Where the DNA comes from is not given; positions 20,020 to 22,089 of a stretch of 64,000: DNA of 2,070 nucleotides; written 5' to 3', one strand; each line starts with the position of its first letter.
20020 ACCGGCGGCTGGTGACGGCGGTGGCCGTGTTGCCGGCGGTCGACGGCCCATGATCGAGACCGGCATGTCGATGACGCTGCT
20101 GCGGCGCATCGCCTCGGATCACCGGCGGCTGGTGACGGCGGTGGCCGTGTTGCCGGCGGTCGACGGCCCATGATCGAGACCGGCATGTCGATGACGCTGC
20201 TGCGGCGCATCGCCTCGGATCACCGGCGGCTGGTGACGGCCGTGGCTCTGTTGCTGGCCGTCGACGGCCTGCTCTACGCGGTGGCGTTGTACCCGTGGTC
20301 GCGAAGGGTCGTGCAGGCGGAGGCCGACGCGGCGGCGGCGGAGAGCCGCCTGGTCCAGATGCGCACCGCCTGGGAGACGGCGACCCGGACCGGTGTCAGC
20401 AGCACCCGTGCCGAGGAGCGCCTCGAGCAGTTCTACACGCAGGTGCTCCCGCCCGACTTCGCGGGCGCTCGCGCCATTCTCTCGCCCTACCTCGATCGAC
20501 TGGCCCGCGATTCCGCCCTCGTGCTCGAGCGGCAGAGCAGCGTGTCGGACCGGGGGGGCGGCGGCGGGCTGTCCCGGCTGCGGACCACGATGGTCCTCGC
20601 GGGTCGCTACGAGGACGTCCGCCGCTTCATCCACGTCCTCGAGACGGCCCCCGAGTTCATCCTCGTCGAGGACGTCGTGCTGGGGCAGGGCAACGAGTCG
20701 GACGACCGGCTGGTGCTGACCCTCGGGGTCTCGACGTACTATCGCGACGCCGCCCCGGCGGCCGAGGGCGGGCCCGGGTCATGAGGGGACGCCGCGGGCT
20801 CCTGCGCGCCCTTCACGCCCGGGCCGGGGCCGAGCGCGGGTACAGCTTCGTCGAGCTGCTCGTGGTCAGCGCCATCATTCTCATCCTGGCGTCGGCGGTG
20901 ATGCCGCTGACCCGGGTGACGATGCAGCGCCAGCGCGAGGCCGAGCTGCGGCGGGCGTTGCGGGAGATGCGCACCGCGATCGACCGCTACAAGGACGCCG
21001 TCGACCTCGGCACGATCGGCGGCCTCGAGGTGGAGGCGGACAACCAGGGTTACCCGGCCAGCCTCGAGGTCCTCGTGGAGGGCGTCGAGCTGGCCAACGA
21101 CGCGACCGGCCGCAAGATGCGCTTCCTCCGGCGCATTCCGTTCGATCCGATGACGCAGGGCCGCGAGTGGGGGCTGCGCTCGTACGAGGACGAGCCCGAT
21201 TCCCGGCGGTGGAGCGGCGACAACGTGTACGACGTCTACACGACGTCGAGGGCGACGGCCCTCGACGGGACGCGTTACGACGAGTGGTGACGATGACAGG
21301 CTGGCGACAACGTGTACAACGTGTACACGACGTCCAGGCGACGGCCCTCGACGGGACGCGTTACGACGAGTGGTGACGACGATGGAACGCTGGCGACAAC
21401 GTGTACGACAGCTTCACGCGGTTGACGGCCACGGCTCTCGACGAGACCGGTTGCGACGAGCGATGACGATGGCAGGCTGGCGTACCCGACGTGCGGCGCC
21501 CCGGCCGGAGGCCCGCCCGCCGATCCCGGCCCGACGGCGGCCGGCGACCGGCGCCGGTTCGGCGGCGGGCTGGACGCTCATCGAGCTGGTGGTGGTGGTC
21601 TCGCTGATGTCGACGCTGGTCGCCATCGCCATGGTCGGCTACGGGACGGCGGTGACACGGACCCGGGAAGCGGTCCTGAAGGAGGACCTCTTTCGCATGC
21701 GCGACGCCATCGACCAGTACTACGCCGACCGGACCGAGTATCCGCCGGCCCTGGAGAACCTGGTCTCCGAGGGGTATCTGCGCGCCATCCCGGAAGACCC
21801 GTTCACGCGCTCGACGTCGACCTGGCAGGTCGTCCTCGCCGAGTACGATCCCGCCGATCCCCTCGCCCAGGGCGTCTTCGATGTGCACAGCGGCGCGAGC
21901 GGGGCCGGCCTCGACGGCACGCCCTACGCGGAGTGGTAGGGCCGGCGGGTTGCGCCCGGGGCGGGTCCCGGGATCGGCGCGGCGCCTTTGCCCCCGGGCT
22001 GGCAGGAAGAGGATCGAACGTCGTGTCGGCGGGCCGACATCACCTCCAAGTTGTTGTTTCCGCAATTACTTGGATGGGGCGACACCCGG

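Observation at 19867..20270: pilO 5' end tandemly repeated 4x (101-bp period), creating three chained ATGA-coupled mini-ORFs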

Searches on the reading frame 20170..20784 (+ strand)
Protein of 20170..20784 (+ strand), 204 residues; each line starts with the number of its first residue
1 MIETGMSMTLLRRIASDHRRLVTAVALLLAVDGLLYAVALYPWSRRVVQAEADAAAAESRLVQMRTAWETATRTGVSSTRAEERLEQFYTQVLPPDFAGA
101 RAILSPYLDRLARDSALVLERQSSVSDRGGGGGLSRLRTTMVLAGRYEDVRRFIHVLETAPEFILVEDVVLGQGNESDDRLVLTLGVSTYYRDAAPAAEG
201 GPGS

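Call 8: find_encoding_contigs(protein=window:20170-20784:+, flank=10000, max_places=10)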
Protein window:20170-20784:+ (204 aa): 1 contig read that carries it; 1 place shown.
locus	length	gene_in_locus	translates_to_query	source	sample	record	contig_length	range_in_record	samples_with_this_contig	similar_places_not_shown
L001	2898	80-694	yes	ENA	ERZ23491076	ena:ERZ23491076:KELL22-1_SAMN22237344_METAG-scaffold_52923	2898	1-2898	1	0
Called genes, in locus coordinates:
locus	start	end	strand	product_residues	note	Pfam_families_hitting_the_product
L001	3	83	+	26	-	?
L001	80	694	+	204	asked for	-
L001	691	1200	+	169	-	-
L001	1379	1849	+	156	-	-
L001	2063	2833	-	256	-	-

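Call 12: search_protein_families(library=pfam, proteins=[window:20170-20784:+], max_evalue=0.01)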
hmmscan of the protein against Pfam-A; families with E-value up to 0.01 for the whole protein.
window:20170-20784:+ (204 aa): 2 families
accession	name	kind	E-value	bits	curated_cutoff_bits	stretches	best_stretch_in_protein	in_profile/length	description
PF10741.14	T2SSM_b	-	0.001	19.4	21.7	1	123-190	37-110/111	Type II secretion system (T2SS), protein M subtype b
PF04612.17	T2SSM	-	0.008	16.8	27.8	0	12-81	9-77/160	Type II secretion system (T2SS), protein M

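Call 13: search_protein_families(library=ncbifam, proteins=[window:20170-20784:+], max_evalue=0.01)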
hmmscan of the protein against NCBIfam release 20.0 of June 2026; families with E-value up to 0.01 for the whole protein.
window:20170-20784:+ (204 aa): 1 family
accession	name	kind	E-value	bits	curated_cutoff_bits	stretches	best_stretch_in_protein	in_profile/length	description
NF040576.1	T2SS_GspM_XpsM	equivalog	1.5e-10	41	60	1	23-192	3-179/180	type II secretion system protein GspM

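Call 14: find_homologous_proteins(query=window:20170-20784:+, max_evalue=0.001)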
Query window:20170-20784:+ (204 aa): 220 proteins with E <= 0.001 among 3451 candidates; the best 120 are listed.
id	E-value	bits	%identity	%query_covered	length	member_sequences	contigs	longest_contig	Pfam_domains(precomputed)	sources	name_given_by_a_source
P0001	4.4e-122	423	99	100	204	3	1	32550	-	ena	-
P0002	5.8e-120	416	99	100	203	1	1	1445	-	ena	-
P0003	1.2e-116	405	98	98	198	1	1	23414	-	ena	-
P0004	6.8e-116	403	99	98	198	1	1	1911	-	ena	-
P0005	4.2e-114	397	94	100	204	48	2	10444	-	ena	-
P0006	3.5e-103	361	89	98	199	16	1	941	-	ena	-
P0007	2.0e-102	359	89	96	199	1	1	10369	-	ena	-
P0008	6.4e-102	357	87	98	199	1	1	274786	-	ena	-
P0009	2.0e-100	352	86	98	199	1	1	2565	-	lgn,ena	-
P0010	1.6e-99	349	86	98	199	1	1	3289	-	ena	-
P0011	3.0e-95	335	82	98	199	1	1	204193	-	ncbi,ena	-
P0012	2.5e-91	323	82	96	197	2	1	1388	-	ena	-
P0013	1.3e-90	320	81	97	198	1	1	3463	-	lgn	-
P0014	2.2e-87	310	79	95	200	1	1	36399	-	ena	-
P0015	1.2e-85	304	79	96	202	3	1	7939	PF10741.15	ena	-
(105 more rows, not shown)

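Call 15: find_encoding_contigs(protein=P0001, flank=4000, max_places=4)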
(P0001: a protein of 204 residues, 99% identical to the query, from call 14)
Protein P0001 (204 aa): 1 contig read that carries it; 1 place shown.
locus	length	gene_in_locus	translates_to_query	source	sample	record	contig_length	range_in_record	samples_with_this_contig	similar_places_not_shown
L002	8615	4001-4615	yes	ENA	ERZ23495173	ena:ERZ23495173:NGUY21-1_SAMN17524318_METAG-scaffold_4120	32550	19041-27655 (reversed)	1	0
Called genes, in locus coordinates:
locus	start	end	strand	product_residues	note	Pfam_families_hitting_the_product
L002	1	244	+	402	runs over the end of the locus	PF28597:T2SSF_N (faint), PF00482:T2SSF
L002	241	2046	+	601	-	PF05157:MshEN, PF13191:AAA_16 (faint), PF00437:T2SSE, PF25199:nSTAND_NTPase5 (weak)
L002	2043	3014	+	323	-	PF11104:PilM_2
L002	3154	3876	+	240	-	-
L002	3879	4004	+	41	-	-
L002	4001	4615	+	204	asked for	-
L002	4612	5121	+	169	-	-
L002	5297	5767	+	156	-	-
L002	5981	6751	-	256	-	-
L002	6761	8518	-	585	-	PF00474:SSF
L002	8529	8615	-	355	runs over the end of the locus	PF00144:Beta-lactamase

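Call 16: find_encoding_contigs(protein=P0003, flank=4000, max_places=4)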
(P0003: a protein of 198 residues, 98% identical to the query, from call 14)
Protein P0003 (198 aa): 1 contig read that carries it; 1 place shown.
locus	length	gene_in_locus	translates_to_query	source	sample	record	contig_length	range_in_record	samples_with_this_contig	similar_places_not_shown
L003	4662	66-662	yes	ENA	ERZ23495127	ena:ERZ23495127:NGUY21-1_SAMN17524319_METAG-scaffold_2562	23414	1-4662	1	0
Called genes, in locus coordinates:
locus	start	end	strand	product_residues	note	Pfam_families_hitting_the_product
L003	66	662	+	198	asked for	-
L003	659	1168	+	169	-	-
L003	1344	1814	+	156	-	-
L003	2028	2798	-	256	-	-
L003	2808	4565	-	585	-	PF00474:SSF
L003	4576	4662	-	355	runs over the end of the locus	PF00144:Beta-lactamase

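Call 17: find_encoding_contigs(protein=P0005, flank=4000, max_places=4)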
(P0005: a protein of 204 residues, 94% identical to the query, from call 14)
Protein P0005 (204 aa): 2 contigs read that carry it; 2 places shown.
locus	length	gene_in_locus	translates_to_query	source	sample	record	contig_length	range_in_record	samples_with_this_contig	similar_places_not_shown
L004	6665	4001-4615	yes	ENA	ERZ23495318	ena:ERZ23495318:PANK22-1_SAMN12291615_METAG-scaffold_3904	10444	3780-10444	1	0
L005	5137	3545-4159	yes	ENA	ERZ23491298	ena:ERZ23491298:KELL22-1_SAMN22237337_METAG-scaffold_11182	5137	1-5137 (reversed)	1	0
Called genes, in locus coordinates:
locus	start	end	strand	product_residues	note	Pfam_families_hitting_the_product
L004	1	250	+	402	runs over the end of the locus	PF28597:T2SSF_N (faint), PF00482:T2SSF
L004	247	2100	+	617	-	PF05157:MshEN, PF00437:T2SSE, PF25199:nSTAND_NTPase5 (faint)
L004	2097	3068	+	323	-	PF11104:PilM_2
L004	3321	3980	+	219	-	-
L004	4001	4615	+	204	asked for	-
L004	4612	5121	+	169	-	-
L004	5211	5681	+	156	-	-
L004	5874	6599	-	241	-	-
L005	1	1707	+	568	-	?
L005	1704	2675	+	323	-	PF11104:PilM_2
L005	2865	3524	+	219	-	-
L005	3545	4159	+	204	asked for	-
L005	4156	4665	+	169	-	-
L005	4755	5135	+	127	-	?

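Call 18: find_encoding_contigs(protein=P0008, flank=4000, max_places=4)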
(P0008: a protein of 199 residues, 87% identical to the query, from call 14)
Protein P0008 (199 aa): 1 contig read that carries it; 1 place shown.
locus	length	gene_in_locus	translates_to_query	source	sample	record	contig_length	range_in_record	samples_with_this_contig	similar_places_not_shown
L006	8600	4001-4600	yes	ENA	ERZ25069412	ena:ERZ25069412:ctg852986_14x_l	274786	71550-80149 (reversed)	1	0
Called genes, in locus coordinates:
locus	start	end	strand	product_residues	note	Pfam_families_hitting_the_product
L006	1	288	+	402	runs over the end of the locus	PF28597:T2SSF_N (faint), PF00482:T2SSF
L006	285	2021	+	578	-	PF05157:MshEN, PF13191:AAA_16 (faint), PF00437:T2SSE, PF25199:nSTAND_NTPase5 (faint)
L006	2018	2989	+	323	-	PF11104:PilM_2 (weak)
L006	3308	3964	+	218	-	-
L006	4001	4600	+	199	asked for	-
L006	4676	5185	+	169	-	-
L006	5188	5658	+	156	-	-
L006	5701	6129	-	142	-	-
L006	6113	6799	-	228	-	-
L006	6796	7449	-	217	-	-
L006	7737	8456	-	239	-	-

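Call 21: find_related_loci(query=A2, collection=genome_contigs, flank=5000)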
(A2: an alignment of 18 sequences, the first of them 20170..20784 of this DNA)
Query A2 (204 aa) in genome_contigs; peptide patterns used: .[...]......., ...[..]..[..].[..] (x = any residue, [..] = any of these).
74 stretches matched a pattern; 36 encode a relative of the query (tblastn E <= 1e-3); 36 distinct loci.
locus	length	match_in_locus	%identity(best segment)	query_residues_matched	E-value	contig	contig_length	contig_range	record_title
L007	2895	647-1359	97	1-204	3e-130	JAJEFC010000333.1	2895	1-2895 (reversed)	MAG: Vicinamibacteria bacterium isolate p16x34bins.66 k141_217557, whole genome shotgun sequence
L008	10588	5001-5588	94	1-196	3e-111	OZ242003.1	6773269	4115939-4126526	MAG: Vicinamibacterales bacterium isolate a81303e6-5222-43c3-8420-e6164aabff0e genome assembly, chromosome: 1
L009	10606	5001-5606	92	2-203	1e-107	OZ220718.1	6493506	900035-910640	MAG: Vicinamibacterales bacterium isolate 0ce2d42f-2bf0-44bc-a671-070680eb922c genome assembly, chromosome: 1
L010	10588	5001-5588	93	1-196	2e-100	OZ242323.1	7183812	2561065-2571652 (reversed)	MAG: Vicinamibacterales bacterium isolate 8c3855b2-ceca-4187-9ff2-440907630a03 genome assembly, chromosome: 1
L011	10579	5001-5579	88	3-195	1e-99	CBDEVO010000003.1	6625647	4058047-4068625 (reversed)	MAG: Vicinamibacterales bacterium isolate af2fa338-4f39-4c0d-83fa-ec8062318583 genome assembly, contig: contig_3, whole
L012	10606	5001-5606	89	2-203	1e-96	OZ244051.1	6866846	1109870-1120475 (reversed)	MAG: Vicinamibacterales bacterium isolate 8ba7f8d7-3fc5-437a-86da-c0f89745c60d genome assembly, chromosome: 1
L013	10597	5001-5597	86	6-204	1e-89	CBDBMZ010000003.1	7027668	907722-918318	MAG: Vicinamibacterales bacterium isolate 5852b306-6763-4b4c-a466-03502f5c62f4 genome assembly, contig: contig_3, whole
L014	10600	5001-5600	81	6-204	3e-89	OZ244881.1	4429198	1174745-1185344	MAG: Vicinamibacterales bacterium isolate 9500b09d-e89d-4900-af97-ba4a19cfec2a genome assembly, chromosome: 1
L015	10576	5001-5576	79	2-193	2e-87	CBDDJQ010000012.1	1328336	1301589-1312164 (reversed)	MAG: Vicinamibacterales bacterium isolate 129384ec-5128-4c8d-99b8-9bb019431b25 genome assembly, contig: contig_12, whole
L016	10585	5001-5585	84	3-197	2e-87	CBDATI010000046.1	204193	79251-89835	MAG: Vicinamibacterales bacterium isolate 9032b1d6-987d-442b-851f-814444474a9f genome assembly, contig: contig_46, whole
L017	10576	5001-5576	78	2-193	8e-87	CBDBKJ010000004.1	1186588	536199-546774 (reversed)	MAG: Vicinamibacterales bacterium isolate 439a5d20-bfdb-4aba-b463-0bc3b0a73bd6 genome assembly, contig: contig_4, whole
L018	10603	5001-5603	75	2-201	2e-86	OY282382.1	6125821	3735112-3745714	MAG: uncultured Vicinamibacterales bacterium isolate e65da963-7c29-4b68-91ce-224fd25ea74c genome assembly, chromosome: 1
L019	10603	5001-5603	76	2-201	2e-86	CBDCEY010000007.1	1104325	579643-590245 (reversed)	MAG: Vicinamibacterales bacterium isolate 91d79e5c-02a4-4b4d-8047-b2bdf700176b genome assembly, contig: contig_7, whole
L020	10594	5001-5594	75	6-203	5e-85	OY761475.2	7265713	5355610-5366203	MAG: Vicinamibacterales bacterium isolate 01def6b1-0c8c-435d-859a-076764f3ef92 genome assembly, chromosome: 1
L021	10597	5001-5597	75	4-201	3e-84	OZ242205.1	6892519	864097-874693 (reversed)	MAG: Vicinamibacterales bacterium isolate eeb0043e-0032-4cf8-a264-719f6bba5173 genome assembly, chromosome: 1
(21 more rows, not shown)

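Call 45: search_solved_structures(query=A2, max_evalue=1)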
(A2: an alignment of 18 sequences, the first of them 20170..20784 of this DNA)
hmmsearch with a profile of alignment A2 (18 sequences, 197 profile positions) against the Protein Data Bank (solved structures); distinct sequences matched with E-value up to 1: 5.
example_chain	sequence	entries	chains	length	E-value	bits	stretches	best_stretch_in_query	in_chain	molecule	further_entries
3jc8_Oa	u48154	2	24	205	0.7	12.8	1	48-177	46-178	PilO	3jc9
8tcb_C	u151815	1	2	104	0.72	12.7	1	32-104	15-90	M protein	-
9hqv_Ya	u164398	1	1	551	0.72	12.7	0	49-112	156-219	mS117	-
9fia_BW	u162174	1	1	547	0.78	12.6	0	49-109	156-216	Mitochondrial ribosomal protein, mS144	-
3l7z_A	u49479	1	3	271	0.99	12.3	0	119-142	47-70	Probable exosome complex exonuclease 2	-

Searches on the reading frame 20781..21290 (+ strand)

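Call 12: search_protein_families(library=pfam, proteins=[window:20781-21290:+], max_evalue=0.01)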
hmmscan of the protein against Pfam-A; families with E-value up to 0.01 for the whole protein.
window:20781-21290:+ (169 aa): 1 family
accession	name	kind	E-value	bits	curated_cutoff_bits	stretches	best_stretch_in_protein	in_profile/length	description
PF07963.17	N_methyl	-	6.9e-05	22.7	21.2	1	18-41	4-27/27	Prokaryotic N-terminal methylation motif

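Call 13: search_protein_families(library=ncbifam, proteins=[window:20781-21290:+], max_evalue=0.01)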
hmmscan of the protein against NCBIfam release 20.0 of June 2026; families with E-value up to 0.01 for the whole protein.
window:20781-21290:+ (169 aa): 6 families
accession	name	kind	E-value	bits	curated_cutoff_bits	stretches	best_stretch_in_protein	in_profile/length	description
NF041013.1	T4P_ComGE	equivalog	3.7e-06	27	49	1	19-73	4-59/83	competence type IV pilus minor pilin ComGE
TIGR01710.1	typeII_sec_gspG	equivalog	3.6e-05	23.8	88.85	1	19-125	1-96/134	type II secretion system major pseudopilin GspG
TIGR02532.1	IV_pilin_GFxxxE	domain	7.9e-05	22.3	16.3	1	19-41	2-24/24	prepilin-type N-terminal cleavage/methylation domain-containing protein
NF007862.0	PRK10574.1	equivalog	0.0002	21.5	138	1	18-88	4-67/145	prepilin peptidase-dependent pilin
TIGR01708.2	typeII_sec_gspH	equivalog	0.0015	18.5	80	1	18-84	1-65/169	type II secretion system minor pseudopilin GspH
NF041775.1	typeIV_PilA_Myxo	equivalog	0.0034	17.4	400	1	18-67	10-59/214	type IV pilin protein PilA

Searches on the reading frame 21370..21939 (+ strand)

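Call 12: search_protein_families(library=pfam, proteins=[window:21370-21939:+], max_evalue=0.01)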
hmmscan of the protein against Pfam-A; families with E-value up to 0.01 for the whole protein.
window:21370-21939:+ (189 aa): 0 families

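Call 13: search_protein_families(library=ncbifam, proteins=[window:21370-21939:+], max_evalue=0.01)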
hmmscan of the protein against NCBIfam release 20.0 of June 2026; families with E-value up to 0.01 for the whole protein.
window:21370-21939:+ (189 aa): 4 families
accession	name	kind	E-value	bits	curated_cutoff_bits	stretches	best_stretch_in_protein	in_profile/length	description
TIGR01710.1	typeII_sec_gspG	equivalog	2e-07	31.1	88.85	1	67-131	2-66/134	type II secretion system major pseudopilin GspG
NF007862.0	PRK10574.1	equivalog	0.0052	16.9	138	1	66-97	5-36/145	prepilin peptidase-dependent pilin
NF041775.1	typeIV_PilA_Myxo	equivalog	0.0052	16.8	400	1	66-124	11-69/214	type IV pilin protein PilA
TIGR01708.2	typeII_sec_gspH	equivalog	0.0098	15.9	80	0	66-99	2-35/169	type II secretion system minor pseudopilin GspH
